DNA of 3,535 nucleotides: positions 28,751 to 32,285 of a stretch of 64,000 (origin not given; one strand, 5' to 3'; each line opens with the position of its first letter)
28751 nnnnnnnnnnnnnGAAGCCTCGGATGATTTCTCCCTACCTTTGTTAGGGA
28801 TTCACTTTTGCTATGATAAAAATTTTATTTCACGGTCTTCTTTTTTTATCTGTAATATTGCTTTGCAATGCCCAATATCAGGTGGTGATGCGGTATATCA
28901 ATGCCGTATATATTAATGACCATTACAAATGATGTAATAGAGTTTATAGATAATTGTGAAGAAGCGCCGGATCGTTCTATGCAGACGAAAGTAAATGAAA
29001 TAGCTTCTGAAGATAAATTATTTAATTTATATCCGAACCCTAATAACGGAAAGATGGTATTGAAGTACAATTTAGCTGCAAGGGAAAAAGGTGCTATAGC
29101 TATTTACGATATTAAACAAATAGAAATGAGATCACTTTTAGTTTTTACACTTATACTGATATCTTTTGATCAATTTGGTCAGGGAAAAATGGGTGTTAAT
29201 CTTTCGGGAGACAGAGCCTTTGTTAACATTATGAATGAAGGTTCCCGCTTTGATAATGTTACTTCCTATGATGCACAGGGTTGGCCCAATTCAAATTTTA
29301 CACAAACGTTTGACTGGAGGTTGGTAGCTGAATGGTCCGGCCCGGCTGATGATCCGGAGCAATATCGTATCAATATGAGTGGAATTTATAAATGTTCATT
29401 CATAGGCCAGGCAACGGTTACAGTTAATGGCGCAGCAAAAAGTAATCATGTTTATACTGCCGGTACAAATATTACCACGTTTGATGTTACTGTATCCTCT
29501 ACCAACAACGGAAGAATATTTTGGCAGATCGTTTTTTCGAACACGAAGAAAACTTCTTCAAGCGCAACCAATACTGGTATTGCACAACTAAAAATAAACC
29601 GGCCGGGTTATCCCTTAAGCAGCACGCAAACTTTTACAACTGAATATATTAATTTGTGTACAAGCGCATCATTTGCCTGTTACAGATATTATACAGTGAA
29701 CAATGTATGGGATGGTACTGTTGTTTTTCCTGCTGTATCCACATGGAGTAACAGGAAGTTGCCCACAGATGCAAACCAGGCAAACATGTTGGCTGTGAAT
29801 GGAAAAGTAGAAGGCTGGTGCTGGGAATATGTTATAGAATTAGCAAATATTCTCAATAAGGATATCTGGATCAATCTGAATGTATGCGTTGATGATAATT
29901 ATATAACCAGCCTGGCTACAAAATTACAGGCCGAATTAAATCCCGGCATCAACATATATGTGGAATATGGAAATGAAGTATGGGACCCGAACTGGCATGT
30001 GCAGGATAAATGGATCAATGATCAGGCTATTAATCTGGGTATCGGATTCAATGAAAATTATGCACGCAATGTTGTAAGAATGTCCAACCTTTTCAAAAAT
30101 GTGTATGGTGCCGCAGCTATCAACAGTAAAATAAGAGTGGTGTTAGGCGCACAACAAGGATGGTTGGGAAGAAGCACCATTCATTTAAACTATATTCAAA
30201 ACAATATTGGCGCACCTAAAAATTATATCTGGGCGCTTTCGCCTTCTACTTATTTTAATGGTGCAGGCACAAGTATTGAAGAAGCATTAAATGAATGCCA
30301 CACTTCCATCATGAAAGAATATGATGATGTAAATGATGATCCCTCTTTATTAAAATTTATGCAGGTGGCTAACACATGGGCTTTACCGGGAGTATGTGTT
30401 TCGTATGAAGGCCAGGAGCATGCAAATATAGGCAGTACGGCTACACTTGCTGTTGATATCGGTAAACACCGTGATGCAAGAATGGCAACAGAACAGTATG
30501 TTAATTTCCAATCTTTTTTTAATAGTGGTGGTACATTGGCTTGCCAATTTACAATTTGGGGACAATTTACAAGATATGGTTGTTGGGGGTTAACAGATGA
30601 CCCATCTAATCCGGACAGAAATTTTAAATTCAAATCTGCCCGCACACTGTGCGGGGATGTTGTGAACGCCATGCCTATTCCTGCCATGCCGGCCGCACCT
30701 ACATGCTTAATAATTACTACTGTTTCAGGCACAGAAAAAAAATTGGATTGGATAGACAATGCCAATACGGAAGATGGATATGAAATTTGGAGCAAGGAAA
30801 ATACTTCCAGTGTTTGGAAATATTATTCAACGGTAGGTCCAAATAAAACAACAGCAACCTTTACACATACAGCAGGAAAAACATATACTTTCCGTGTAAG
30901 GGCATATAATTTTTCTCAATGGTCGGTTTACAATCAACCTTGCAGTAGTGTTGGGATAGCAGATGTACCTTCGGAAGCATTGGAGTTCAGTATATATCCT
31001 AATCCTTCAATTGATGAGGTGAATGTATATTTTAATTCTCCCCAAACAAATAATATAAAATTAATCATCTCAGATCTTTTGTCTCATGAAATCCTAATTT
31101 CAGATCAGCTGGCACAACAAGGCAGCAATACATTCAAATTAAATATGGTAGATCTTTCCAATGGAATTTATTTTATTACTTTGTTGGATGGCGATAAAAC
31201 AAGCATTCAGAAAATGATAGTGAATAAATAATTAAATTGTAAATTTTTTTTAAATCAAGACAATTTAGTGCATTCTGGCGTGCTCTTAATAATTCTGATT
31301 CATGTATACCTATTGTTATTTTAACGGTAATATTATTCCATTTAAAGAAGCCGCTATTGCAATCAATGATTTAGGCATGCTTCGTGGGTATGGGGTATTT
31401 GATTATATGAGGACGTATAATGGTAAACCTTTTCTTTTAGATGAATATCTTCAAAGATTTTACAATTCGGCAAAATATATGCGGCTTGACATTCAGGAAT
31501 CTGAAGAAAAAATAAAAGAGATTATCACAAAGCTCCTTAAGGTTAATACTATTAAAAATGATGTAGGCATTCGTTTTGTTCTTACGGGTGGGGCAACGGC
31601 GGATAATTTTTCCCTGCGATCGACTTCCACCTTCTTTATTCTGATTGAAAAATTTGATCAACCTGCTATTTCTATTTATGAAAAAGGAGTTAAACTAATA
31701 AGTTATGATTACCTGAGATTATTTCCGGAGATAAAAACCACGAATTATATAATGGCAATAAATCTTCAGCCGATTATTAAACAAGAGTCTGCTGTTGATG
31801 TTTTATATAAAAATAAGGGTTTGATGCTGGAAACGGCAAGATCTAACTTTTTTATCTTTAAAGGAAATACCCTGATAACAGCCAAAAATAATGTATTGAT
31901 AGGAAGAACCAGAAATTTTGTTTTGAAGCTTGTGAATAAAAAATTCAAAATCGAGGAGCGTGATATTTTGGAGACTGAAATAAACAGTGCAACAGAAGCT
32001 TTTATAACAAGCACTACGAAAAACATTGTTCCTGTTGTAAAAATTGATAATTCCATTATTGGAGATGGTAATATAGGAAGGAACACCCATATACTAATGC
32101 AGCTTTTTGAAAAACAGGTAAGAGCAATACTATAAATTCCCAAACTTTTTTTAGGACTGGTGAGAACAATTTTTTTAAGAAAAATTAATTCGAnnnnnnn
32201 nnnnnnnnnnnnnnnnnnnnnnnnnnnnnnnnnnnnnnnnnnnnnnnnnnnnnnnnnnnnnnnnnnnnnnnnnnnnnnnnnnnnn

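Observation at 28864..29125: A 240-bp duplicate of the giant T9SS gene's CTD-coding 3' end is fused, as a frameshifted remnant, onto the 5' side of a downstream T9SS cargo gene.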

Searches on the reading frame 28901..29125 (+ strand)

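Call 53: search_protein_families(library=ncbifam, proteins=[window:28901-29125:+], max_evalue=0.01)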
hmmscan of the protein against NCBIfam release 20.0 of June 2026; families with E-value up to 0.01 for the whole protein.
window:28901-29125:+ (75 aa): 1 family
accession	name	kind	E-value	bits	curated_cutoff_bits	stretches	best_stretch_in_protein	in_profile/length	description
NF038113.1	T9SSA_dep_M36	equivalog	0.0013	16.9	885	1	13-72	768-824/869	T9SS-dependent M36 family metallopeptidase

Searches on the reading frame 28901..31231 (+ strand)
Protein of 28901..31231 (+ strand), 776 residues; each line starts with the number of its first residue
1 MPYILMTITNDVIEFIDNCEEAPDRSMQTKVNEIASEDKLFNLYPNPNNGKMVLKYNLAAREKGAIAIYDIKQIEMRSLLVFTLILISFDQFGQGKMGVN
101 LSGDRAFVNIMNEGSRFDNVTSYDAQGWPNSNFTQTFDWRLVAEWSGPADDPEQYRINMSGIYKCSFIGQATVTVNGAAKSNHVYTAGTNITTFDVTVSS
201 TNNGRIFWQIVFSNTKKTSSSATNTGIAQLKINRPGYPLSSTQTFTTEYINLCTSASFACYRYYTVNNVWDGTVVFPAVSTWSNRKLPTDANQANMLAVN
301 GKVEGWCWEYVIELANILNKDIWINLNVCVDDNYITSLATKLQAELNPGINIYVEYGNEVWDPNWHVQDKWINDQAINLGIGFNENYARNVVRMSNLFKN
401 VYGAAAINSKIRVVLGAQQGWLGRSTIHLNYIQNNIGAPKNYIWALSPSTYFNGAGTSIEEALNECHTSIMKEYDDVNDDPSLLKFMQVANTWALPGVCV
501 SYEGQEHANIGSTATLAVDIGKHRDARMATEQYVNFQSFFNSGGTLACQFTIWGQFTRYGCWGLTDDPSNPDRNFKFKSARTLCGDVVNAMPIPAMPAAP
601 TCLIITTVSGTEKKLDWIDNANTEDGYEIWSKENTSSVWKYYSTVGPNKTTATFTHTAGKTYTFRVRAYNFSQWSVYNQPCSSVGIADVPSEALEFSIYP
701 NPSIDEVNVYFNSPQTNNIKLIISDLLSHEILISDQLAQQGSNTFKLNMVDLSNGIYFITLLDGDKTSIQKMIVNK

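Call 9: search_protein_families(library=pfam, proteins=[window:28901-31228:+], max_evalue=0.01)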
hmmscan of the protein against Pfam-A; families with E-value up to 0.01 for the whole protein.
window:28901-31228:+ (776 aa): 2 families
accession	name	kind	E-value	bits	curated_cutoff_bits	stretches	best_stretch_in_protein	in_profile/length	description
PF18962.6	Por_Secre_tail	-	3.9e-14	53.1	27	1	698-774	1-75/75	Secretion system C-terminal sorting domain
PF00041.27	fn3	-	0.0018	18.9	25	1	599-674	2-77/84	Fibronectin type III domain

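Call 11: find_encoding_contigs(protein=window:28901-31231:+, flank=10000, max_places=10)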
Protein window:28901-31231:+ (776 aa): no gene with exactly this product is on record in the collection.

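Call 12: find_encoding_contigs(protein=window:29126-31231:+, flank=10000, max_places=10)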
Protein window:29126-31231:+ (701 aa): no gene with exactly this product is on record in the collection.

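Call 14: find_related_loci(query=window:29126-31228:+, collection=genome_contigs, flank=10000)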
Query window:29126-31228:+ (701 aa) in genome_contigs; peptide patterns used: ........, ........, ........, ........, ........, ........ (x = any residue, [..] = any of these).
20 stretches matched a pattern, but none encodes a relative of the query by tblastn (E <= 1e-3).
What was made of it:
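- Tried and rejected: A genome_contigs scan with the 701-aa protein found nothing (call 14).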

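Call 15: find_homologous_proteins(query=window:28901-31228:+)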
Query window:28901-31228:+ (776 aa): 227 proteins with E <= 0.001 among 8000 candidates; the best 120 are listed.
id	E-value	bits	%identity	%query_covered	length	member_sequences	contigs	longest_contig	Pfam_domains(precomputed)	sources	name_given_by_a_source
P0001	0.0e+0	1802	100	100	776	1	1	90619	PF18962.8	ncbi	ncbi:MAG: T9SS type A sorting domain-containing protein [Bacteroidota bacterium]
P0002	0.0e+0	1214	81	83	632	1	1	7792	-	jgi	jgi:hypothetical protein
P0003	0.0e+0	1187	82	77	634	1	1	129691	-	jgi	jgi:hypothetical protein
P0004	0.0e+0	1148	70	88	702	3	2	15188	PF18962.8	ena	-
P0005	0.0e+0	1142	69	90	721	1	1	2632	PF18962.8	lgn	-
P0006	0.0e+0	1140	69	88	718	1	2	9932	PF18962.8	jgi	jgi:hypothetical protein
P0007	0.0e+0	1135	69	90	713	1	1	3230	PF18962.8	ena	-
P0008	6.0e-295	999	69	78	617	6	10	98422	-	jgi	jgi:hypothetical protein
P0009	1.4e-294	997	69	78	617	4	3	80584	-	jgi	jgi:hypothetical protein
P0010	8.8e-283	958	67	78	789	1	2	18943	PF18962.8,PF00041.28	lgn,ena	-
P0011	2.2e-269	914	64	79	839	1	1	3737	PF25059.2,PF16893.12,PF25814.2,PF00041.28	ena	-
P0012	5.7e-224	764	54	78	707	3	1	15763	-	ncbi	ncbi:MAG: hypothetical protein ACLFQB_12540 [Chitinispirillaceae bacterium]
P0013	1.2e-143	498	45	69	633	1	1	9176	-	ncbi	-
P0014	3.2e-143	497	47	66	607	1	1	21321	PF18962.8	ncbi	ncbi:MAG: T9SS type A sorting domain-containing protein [Bacteroidia bacterium]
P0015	3.5e-143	497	45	66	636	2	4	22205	PF18962.8,PF13860.13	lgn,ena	-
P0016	2.9e-142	494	46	63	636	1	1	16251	PF18962.8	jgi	-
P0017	6.0e-142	493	47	65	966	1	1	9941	PF18962.8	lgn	-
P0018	3.6e-141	490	46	66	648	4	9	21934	PF18962.8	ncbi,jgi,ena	jgi:hypothetical protein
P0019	8.1e-141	489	45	65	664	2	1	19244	PF18962.8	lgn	-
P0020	2.9e-140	487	46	65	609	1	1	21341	PF18962.8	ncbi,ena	-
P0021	4.1e-140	487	46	66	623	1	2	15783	PF18962.8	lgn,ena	-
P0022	6.8e-140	486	45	65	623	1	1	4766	PF18962.8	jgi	-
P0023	7.2e-140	486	45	66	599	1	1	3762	PF18962.8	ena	-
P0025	1.5e-139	485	44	65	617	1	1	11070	PF18962.8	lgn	-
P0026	1.6e-139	485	47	63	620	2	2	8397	PF18962.8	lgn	-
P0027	1.9e-139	484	39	87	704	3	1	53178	PF19190.7,PF18962.8,PF13004.14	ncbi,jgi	jgi:hypothetical protein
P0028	2.1e-139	484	45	66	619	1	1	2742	PF18962.8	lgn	-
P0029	2.2e-139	484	45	66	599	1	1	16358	PF18962.8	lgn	-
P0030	1.0e-138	482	47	65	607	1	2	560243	PF18962.8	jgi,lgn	jgi:hypothetical protein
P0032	2.8e-138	481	45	66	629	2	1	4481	PF18962.8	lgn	-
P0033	4.0e-138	480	44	67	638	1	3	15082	PF18962.8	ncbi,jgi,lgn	ncbi:MAG: hypothetical protein ACI9NN_001856 [Bacteroidia bacterium]|jgi:hypothetical protein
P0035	7.2e-138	479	45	65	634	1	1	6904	PF18962.8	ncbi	-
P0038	1.4e-137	478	44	65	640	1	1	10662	PF13585.13,PF18962.8,PF13860.13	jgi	jgi:hypothetical protein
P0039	4.1e-137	477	46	63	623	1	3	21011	PF18962.8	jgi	-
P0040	6.6e-137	476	45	65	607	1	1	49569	PF18962.8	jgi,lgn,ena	jgi:hypothetical protein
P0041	9.3e-137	476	45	66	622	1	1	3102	PF18962.8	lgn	-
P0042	1.2e-136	475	46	66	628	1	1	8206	PF18962.8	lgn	-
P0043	1.4e-136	475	47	63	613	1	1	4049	PF18962.8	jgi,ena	-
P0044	2.5e-136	474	45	66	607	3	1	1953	PF18962.8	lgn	-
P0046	1.6e-135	471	45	65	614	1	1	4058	PF18962.8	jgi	jgi:hypothetical protein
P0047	2.2e-135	471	44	66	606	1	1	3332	PF18962.8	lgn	-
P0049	3.4e-135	470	46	63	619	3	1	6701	PF18962.8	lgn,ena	-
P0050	5.5e-135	470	45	65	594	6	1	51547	PF18962.8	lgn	-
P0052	6.6e-135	469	44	65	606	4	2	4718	PF18962.8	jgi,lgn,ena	-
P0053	8.0e-135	469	46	63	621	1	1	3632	PF18962.8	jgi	-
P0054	8.8e-135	469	44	66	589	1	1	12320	PF18962.8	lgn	-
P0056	1.1e-134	469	44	66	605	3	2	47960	PF18962.8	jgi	jgi:hypothetical protein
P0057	2.1e-134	468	43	65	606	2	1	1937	PF18962.8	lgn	-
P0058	2.8e-134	467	44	66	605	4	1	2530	PF18962.8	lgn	-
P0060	6.5e-134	466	45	66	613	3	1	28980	PF18962.8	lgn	-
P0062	1.0e-133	465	39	88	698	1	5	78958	PF18962.8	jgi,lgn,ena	-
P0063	1.1e-133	465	44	67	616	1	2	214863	PF18962.8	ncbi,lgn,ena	-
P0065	1.9e-133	465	44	66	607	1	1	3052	PF18962.8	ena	-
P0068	3.2e-133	464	43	64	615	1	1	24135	PF18962.8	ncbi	-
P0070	4.1e-133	463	44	69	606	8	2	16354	PF18962.8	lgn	-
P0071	4.3e-133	463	44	66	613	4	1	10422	PF18962.8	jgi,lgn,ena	-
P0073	4.9e-133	463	45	65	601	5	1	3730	PF18962.8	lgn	-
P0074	7.9e-133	463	43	67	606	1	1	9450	PF18962.8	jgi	jgi:hypothetical protein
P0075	8.4e-133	462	43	65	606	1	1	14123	PF18962.8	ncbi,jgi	jgi:hypothetical protein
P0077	1.7e-132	461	44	63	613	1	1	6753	PF18962.8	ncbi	-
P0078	1.7e-132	461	44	65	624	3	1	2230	PF18962.8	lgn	-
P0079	3.0e-132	461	44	65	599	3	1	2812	PF18962.8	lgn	-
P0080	7.6e-132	459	44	67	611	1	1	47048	PF18962.8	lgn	-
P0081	7.7e-132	459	44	67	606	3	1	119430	PF18962.8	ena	-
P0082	1.8e-131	458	44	65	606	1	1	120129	PF18962.8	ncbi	-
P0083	2.3e-131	458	45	65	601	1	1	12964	PF18962.8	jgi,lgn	jgi:hypothetical protein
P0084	3.3e-131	457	38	90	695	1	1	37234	PF18962.8,PF13620.13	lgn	-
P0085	3.6e-131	457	44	68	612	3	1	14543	PF18962.8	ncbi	-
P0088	3.6e-130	454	42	65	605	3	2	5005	PF18962.8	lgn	-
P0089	4.2e-130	454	43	65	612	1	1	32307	PF18962.8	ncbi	-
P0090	5.7e-130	453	43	65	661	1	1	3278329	PF18962.8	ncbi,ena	-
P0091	1.1e-129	452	44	66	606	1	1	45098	PF18962.8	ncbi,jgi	-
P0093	2.6e-129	451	44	63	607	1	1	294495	PF18962.8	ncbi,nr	ncbi:MAG: T9SS type A sorting domain-containing protein [Ignavibacteria bacterium]|nr:T9SS type A so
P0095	2.8e-129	451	44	65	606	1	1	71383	PF18962.8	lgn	-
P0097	5.9e-129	450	44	65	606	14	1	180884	PF18962.8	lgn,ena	-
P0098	6.0e-129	450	44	66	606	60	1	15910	PF18962.8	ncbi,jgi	jgi:hypothetical protein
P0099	6.2e-129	450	44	65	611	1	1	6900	PF18962.8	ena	-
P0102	2.4e-128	448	42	65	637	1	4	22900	PF18962.8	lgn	-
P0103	2.8e-128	448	41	68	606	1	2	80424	PF18962.8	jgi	jgi:hypothetical protein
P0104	5.1e-128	447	41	69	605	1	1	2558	PF18962.8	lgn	-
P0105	7.8e-128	446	43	66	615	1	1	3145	PF18962.8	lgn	-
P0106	1.0e-127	446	43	65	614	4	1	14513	PF18962.8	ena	-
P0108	1.4e-127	445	44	63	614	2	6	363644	PF18962.8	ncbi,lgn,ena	ncbi:MAG: T9SS type A sorting domain-containing protein [Candidatus Kapaibacterium sp.]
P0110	2.6e-127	444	44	66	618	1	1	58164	PF18962.8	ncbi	ncbi:MAG: T9SS type A sorting domain-containing protein [bacterium]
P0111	3.4e-127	444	44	63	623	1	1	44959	PF18962.8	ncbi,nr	ncbi:MAG: hypothetical protein HW421_3713 [Ignavibacteria bacterium]|nr:hypothetical protein [Ignavi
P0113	8.4e-127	443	43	63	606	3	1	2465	PF18962.8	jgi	-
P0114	1.7e-126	442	42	64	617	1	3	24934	PF18962.8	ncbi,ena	-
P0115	2.4e-126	441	41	66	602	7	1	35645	PF18962.8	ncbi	-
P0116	4.5e-126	440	44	62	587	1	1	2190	PF18962.8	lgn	-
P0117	6.9e-126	440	43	65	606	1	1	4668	PF18962.8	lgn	-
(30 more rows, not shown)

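Call 16: find_encoding_contigs(protein=P0003, flank=10000, max_places=3)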
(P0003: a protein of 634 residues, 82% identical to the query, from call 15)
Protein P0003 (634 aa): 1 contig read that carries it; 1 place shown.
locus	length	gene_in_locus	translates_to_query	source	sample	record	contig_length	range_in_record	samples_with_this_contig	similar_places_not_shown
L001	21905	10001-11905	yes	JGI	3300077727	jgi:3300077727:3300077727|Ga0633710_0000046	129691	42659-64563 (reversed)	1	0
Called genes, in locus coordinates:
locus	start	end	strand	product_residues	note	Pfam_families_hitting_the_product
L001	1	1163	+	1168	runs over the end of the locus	PF13424:TPR_12, PF24885:TPR_NPHP3, PF13424:TPR_12, PF13374:TPR_10, PF13424:TPR_12, PF24885:TPR_NPHP3, PF13374:TPR_10, PF13424:TPR_12, +20 more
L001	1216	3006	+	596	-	PF07676:PD40, PF26549:Tricorn_N (faint), PF13088:BNR_2 (faint), PF07676:PD40 (weak), PF13620:CarboxypepD_reg (faint), PF00691:OmpA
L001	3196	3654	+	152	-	PF13551:HTH_29, PF13565:HTH_32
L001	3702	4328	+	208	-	PF13358:DDE_3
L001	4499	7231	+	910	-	PF13385:Laminin_G_3, PF02210:Laminin_G_2 (faint), PF07953:Toxin_R_bind_N (weak), PF13385:Laminin_G_3, PF13573:SprB, PF18962:Por_Secre_tail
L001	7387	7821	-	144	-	PF04391:DUF533 (faint), PF05099:TerB (faint)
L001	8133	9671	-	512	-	PF00583:Acetyltransf_1 (weak), PF00795:CN_hydrolase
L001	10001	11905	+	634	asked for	-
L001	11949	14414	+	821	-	PF08531:Bac_rhamnosid_N, PF17389:Bac_rhamnosid6H, PF06202:GDE_C (weak), PF17390:Bac_rhamnosid_C (weak)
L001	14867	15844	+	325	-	PF00578:AhpC-TSA, PF08534:Redoxin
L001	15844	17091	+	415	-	PF13426:PAS_9 (weak), PF07228:SpoIIE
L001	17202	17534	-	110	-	-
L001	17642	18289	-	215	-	PF00989:PAS, PF08448:PAS_4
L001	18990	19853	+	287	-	PF00140:Sigma70_r1_2, PF04542:Sigma70_r2, PF04539:Sigma70_r3, PF04545:Sigma70_r4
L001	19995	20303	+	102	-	-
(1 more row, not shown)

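Call 17: find_encoding_contigs(protein=P0002, flank=10000, max_places=3)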
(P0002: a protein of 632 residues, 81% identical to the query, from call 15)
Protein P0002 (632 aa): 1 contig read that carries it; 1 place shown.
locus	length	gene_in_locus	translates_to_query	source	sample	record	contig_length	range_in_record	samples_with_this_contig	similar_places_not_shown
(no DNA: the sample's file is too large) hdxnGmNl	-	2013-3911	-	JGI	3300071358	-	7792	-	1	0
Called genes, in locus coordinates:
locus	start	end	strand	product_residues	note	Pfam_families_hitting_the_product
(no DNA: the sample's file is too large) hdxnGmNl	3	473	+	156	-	?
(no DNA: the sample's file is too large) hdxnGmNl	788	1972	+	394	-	PF00150:Cellulase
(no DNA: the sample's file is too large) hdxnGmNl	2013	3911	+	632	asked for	-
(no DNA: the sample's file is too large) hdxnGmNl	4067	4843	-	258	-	PF02616:SMC_ScpA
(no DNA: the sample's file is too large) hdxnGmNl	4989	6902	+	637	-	PF13292:DXP_synthase_N, PF00676:E1_dh (weak), PF02779:Transket_pyr, PF02780:Transketolase_C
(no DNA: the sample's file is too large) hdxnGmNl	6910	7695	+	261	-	PF00561:Abhydrolase_1, PF12146:Hydrolase_4, PF12697:Abhydrolase_6, PF03096:Ndr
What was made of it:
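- Tried and rejected: The closest homologues of the 29126 protein (81-82% identity) lie in unrelated neighbourhoods (calls 16, 17).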

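Call 18: find_encoding_contigs(protein=P0001, flank=10000, max_places=3)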
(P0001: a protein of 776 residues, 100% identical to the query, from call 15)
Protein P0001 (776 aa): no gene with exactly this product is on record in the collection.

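Call 47: list_cluster_members(proteins=[P0001, P0136])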
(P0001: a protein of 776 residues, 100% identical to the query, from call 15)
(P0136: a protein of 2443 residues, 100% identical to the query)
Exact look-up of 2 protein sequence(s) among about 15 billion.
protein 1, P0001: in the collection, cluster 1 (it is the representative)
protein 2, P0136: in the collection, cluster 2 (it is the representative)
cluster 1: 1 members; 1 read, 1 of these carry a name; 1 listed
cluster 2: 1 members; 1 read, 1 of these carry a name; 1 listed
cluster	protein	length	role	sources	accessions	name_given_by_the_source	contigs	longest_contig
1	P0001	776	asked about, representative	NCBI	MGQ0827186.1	MAG: T9SS type A sorting domain-containing protein [Bacteroidota bacterium]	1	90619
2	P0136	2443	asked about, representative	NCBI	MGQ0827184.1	MAG: PKD domain-containing protein [Bacteroidota bacterium]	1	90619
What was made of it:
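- The source is a MAG contig (calls 15, 47). It is annotated that way at NCBI (call 47).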

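Call 52: search_solved_structures(query=window:29126-31228:+, max_evalue=0.01)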
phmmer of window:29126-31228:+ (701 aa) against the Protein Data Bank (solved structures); distinct sequences matched with E-value up to 0.01: 0.
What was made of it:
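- Tried and rejected: PDB sequence search found nothing for the 29126 protein (call 52).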

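Call 53: search_protein_families(library=ncbifam, proteins=[window:29126-31228:+], max_evalue=0.01)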
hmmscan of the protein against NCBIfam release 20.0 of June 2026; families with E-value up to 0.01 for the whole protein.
window:29126-31228:+ (701 aa): 1 family
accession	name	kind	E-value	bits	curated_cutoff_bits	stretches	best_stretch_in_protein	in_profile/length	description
TIGR04183.1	Por_Secre_tail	domain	2.9e-09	36.8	23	1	623-700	1-72/72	T9SS type A sorting domain-containing protein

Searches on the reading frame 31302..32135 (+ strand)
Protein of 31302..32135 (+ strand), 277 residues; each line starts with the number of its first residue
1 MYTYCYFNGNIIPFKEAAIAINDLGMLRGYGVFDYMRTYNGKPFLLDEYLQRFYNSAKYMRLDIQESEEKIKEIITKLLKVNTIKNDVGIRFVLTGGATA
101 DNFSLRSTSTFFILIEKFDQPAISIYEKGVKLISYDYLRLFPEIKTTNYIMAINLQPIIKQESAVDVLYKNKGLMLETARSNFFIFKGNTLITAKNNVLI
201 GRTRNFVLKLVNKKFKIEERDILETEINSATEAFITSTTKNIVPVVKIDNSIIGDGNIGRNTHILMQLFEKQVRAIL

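Call 9: search_protein_families(library=pfam, proteins=[window:31302-32132:+], max_evalue=0.01)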
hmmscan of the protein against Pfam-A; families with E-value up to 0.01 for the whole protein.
window:31302-32132:+ (277 aa): 1 family
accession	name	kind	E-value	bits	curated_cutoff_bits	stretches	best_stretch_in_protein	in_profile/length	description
PF01063.24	Aminotran_4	-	1.1e-42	146.8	28.5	1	31-248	1-223/223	Amino-transferase class IV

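Call 13: find_encoding_contigs(protein=window:31302-32135:+, flank=10000, max_places=10)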
Protein window:31302-32135:+ (277 aa): no gene with exactly this product is on record in the collection.
